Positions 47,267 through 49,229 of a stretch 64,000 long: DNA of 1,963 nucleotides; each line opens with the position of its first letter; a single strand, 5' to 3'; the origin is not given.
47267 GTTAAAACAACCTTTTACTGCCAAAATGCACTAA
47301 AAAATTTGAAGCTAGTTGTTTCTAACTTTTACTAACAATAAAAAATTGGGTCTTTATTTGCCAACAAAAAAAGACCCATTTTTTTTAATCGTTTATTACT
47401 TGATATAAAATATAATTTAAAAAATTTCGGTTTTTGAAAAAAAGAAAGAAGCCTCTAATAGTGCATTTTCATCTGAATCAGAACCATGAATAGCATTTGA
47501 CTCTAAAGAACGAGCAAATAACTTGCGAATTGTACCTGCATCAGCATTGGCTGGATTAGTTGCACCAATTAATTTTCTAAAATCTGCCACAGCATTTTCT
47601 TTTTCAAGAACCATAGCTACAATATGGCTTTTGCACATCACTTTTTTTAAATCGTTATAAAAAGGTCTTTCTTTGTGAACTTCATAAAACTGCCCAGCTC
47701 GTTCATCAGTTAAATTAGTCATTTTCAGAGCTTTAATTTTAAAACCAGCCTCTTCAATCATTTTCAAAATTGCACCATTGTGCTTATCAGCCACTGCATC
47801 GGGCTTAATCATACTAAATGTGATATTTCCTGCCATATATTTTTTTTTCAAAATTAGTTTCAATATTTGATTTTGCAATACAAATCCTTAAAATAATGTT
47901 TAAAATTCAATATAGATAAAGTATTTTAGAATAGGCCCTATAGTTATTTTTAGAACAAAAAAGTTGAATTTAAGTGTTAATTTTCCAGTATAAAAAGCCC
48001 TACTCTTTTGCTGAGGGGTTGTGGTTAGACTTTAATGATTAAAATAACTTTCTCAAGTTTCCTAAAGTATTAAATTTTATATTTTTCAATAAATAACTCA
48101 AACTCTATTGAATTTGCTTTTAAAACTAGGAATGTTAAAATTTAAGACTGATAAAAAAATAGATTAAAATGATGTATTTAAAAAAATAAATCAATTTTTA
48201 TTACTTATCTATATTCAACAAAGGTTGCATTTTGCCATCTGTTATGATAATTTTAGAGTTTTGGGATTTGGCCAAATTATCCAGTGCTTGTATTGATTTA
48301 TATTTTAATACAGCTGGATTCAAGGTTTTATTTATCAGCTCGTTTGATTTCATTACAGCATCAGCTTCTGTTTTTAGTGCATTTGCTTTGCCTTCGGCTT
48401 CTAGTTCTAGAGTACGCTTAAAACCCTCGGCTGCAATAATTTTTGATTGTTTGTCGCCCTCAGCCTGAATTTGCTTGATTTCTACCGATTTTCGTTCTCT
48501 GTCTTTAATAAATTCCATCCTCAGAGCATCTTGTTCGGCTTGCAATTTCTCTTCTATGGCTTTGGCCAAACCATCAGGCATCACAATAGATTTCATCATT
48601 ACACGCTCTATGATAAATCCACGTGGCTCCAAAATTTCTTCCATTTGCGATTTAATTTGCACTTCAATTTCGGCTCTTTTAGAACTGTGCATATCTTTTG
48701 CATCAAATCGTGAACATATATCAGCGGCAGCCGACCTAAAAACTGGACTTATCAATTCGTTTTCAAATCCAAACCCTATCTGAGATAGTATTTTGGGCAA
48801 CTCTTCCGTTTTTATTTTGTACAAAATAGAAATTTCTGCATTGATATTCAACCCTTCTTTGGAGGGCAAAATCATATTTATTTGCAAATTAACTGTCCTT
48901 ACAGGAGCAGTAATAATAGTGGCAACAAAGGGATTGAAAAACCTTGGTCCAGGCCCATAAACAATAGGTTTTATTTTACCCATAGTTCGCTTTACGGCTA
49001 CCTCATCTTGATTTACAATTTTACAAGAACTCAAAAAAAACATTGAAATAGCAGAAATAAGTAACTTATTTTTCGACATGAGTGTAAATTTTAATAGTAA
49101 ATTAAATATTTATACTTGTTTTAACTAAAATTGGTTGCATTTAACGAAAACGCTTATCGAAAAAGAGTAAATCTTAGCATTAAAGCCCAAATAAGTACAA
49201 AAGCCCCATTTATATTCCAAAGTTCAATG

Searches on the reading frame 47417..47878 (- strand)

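Call 9: search_protein_families(library=pfam, proteins=[window:47417-47878:-], max_evalue=0.01)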
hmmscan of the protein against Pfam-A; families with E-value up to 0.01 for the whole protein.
window:47417-47878:- (153 aa): 1 family
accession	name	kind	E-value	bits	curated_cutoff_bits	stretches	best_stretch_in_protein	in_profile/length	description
PF00334.24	NDK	-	1.4e-50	171.1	27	1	20-152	3-135/135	Nucleoside diphosphate kinase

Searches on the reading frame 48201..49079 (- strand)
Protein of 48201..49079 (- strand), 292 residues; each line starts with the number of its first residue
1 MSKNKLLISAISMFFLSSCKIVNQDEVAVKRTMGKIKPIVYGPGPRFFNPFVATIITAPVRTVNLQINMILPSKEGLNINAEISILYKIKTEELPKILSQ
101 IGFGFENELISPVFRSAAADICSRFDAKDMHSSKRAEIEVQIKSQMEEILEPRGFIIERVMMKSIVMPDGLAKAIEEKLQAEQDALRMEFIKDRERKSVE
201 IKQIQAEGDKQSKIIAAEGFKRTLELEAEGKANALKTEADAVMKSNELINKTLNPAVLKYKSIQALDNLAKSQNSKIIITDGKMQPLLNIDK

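Call 9: search_protein_families(library=pfam, proteins=[window:48201-49079:-], max_evalue=0.01)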
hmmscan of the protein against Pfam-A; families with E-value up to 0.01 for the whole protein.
window:48201-49079:- (292 aa): 1 family
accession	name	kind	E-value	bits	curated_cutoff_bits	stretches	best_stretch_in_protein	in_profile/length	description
PF01145.31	Band_7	-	4.3e-29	102.2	23.6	1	20-197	1-166/176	SPFH domain / Band 7 family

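Call 15: find_encoding_contigs(protein=window:48201-49079:-, flank=10000, max_places=10)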
Protein window:48201-49079:- (292 aa): 9 contigs read that carry it; 5 places shown.
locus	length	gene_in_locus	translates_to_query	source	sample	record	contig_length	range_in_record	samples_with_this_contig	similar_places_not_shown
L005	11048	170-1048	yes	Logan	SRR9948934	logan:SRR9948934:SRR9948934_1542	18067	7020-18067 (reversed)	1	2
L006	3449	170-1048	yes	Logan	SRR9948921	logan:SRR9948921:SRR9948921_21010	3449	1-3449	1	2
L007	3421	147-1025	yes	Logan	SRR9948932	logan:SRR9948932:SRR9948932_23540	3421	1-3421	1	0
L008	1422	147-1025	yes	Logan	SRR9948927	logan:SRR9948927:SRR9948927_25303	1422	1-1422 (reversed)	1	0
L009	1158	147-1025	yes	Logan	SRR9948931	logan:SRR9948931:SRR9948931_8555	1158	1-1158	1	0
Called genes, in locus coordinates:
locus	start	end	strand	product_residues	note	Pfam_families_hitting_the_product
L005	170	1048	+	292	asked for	PF01145:Band_7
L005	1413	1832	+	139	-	PF00334:NDK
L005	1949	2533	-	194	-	PF06175:MiaE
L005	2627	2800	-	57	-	-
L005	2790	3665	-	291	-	PF00483:NTP_transferase, PF12804:NTP_transf_3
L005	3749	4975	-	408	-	PF04542:Sigma70_r2 (weak), PF20239:DUF6596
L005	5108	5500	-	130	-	PF13470:PIN_3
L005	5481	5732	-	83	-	-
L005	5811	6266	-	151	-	PF07606:DUF1569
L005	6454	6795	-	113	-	PF03795:YCII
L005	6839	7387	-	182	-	-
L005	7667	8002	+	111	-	PF12844:HTH_19, PF13560:HTH_31, PF01381:HTH_3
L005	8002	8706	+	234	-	PF06114:Peptidase_M78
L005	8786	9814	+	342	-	PF05496:RuvB_N (faint), PF00004:AAA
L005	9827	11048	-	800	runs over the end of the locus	PF00082:Peptidase_S8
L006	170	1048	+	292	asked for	PF01145:Band_7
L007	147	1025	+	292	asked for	PF01145:Band_7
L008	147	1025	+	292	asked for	PF01145:Band_7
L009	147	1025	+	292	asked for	PF01145:Band_7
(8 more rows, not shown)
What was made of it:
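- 48201..49079 (-): SPFH/Band_7 gene, the left core flank. call 9; identical in 9 contigs (call 15)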

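Call 32: find_homologous_proteins(query=window:48201-49079:-, max_evalue=1e-50)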
Query window:48201-49079:- (292 aa): 2434 proteins with E <= 1e-50 among 4497 candidates; the best 120 are listed.
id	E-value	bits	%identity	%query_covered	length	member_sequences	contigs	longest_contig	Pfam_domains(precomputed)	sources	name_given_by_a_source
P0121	3.0e-178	609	100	100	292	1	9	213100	PF01145.32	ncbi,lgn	-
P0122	1.4e-148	511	82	97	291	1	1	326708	PF01145.32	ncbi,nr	ncbi:MAG: prohibitin family protein [Cytophagales bacterium]|nr:prohibitin family protein [Cytophaga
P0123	6.0e-144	496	80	99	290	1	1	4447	PF01145.32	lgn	-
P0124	7.1e-142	489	80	99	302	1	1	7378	PF01145.32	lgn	-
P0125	2.7e-140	484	79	95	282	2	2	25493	PF01145.32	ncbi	-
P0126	3.5e-113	395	66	96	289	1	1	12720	PF01145.32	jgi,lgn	jgi:prohibitin 1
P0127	5.5e-113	395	65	100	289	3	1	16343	PF01145.32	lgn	-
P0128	1.6e-112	393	64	98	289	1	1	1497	PF01145.32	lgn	-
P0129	2.6e-108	380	62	97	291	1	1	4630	PF01145.32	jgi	-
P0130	2.6e-108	380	61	99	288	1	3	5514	PF01145.32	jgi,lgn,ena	-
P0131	6.9e-108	378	62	97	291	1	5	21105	PF01145.32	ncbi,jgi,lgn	jgi:prohibitin 1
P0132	7.3e-108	378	62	98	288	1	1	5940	PF01145.32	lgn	-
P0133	2.1e-107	377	61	98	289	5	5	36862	PF01145.32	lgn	-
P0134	9.3e-107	374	62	98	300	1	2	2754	PF01145.32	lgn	-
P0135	3.5e-106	373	61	97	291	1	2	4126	PF01145.32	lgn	-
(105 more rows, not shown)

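Call 33: find_encoding_contigs(protein=P0122, flank=10000, max_places=2)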
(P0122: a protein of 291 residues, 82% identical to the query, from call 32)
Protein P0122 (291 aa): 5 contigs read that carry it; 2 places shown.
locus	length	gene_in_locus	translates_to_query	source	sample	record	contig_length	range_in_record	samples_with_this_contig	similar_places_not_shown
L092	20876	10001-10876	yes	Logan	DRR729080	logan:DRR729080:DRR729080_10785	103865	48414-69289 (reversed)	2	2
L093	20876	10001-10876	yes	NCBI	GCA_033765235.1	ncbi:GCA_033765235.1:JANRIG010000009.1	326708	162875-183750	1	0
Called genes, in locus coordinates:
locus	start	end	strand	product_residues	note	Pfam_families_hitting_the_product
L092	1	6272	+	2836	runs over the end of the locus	PF14873:BNR_assoc_N (faint), PF18962:Por_Secre_tail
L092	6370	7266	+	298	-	PF02401:LYTB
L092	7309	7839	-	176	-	PF00719:Pyrophosphatase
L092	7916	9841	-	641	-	PF01807:Zn_ribbon_DnaG, PF08275:DNAG_N, PF01751:Toprim, PF13155:Toprim_2, PF13362:Toprim_3, PF13662:Toprim_4, PF28534:DUF8430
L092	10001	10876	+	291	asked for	PF01145:Band_7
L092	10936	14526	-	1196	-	PF00512:HisKA, PF02518:HATPase_c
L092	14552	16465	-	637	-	PF00270:DEAD, PF00271:Helicase_C, PF16124:RecQ_Zn_bind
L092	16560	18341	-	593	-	PF00664:ABC_membrane, PF00005:ABC_tran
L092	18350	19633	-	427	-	PF01261:AP_endonuc_2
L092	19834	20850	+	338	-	PF00459:Inositol_P (weak)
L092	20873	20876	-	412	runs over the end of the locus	PF00202:Aminotran_3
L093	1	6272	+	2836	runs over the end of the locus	PF14873:BNR_assoc_N (faint), PF18962:Por_Secre_tail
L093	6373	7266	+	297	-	PF02401:LYTB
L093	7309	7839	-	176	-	PF00719:Pyrophosphatase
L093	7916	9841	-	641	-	PF01807:Zn_ribbon_DnaG, PF08275:DNAG_N, PF01751:Toprim, PF13155:Toprim_2, PF13362:Toprim_3, PF13662:Toprim_4, PF28534:DUF8430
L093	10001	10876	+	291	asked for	PF01145:Band_7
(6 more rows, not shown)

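Call 34: find_encoding_contigs(protein=P0125, flank=10000, max_places=2)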
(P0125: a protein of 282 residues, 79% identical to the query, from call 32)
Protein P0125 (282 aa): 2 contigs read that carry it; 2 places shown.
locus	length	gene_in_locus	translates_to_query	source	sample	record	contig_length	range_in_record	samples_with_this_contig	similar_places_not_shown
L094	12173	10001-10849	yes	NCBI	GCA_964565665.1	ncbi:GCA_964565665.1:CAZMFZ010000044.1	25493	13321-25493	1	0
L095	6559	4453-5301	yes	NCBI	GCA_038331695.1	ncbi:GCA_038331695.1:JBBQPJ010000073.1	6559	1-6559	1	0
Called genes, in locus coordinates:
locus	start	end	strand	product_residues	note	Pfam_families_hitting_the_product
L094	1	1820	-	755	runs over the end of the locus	PF07732:Cu-oxidase_3, PF00394:Cu-oxidase, PF07731:Cu-oxidase_2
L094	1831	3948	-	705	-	PF00122:E1-E2_ATPase, PF00702:Hydrolase, PF08282:Hydrolase_3 (faint)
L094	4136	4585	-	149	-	PF20606:DUF6799, PF19335:HMBD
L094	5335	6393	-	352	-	PF01791:DeoC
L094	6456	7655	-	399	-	PF06202:GDE_C (faint), PF12899:Glyco_hydro_100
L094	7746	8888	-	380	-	PF20706:GT4-conflict (weak), PF00534:Glycos_transf_1, PF13692:Glyco_trans_1_4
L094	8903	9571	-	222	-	PF02585:PIG-L (weak)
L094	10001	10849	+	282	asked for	PF01145:Band_7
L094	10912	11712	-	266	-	PF00520:Ion_trans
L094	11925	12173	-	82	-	?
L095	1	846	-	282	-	?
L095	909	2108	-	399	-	PF06202:GDE_C (faint), PF12899:Glyco_hydro_100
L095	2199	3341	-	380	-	PF20706:GT4-conflict (weak), PF00534:Glycos_transf_1, PF13692:Glyco_trans_1_4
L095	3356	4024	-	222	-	PF02585:PIG-L (weak)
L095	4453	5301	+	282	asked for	PF01145:Band_7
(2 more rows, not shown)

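Call 81: list_cluster_members(proteins=[P0121, P0004, P0001])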
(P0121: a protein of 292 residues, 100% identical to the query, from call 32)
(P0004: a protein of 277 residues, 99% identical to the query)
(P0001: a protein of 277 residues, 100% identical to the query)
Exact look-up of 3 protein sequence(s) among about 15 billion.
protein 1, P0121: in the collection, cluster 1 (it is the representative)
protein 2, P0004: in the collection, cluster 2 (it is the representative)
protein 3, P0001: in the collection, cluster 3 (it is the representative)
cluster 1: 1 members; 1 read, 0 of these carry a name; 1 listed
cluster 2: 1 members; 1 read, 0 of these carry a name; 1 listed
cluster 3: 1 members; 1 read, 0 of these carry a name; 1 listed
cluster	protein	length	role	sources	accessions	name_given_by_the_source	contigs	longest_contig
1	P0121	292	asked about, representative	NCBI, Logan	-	-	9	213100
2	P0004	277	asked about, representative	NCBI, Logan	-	-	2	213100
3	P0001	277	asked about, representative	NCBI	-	-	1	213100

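Call 86: find_encoding_contigs(protein=P0124, flank=8000, max_places=3)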
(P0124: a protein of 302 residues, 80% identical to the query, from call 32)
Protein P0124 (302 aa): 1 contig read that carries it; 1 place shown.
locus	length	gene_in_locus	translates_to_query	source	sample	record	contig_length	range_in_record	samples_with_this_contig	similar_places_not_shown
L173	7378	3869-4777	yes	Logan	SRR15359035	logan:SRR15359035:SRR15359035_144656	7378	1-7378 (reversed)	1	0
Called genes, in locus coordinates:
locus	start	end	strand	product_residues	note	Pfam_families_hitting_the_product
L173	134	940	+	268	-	PF01887:SAM_HAT_N, PF20257:SAM_HAT_C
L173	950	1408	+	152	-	PF10504:DUF2452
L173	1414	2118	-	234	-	PF00230:MIP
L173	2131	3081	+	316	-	PF00892:EamA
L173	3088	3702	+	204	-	PF01557:FAA_hydrolase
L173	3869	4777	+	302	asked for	PF01145:Band_7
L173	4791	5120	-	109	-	-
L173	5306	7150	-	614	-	PF13431:TPR_17 (faint), PF00515:TPR_1 (faint), PF07719:TPR_2 (faint)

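Call 87: find_encoding_contigs(protein=P0123, flank=8000, max_places=3)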
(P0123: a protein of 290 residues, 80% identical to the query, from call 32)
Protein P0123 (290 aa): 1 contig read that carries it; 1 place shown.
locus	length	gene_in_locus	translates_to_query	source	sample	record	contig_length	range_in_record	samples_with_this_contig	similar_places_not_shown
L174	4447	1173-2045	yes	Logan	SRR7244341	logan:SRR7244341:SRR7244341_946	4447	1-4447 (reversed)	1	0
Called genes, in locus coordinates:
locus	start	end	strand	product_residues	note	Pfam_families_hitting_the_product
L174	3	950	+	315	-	?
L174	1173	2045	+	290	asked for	PF01145:Band_7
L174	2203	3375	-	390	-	PF00226:DnaJ, PF01556:DnaJ_C, PF00684:DnaJ_CXXCXGXG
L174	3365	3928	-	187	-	PF01025:GrpE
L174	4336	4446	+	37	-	?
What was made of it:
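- Tried and rejected: The closest SPFH homologues (79-82% identical) have different neighbours (calls 33, 34, 86, 87).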
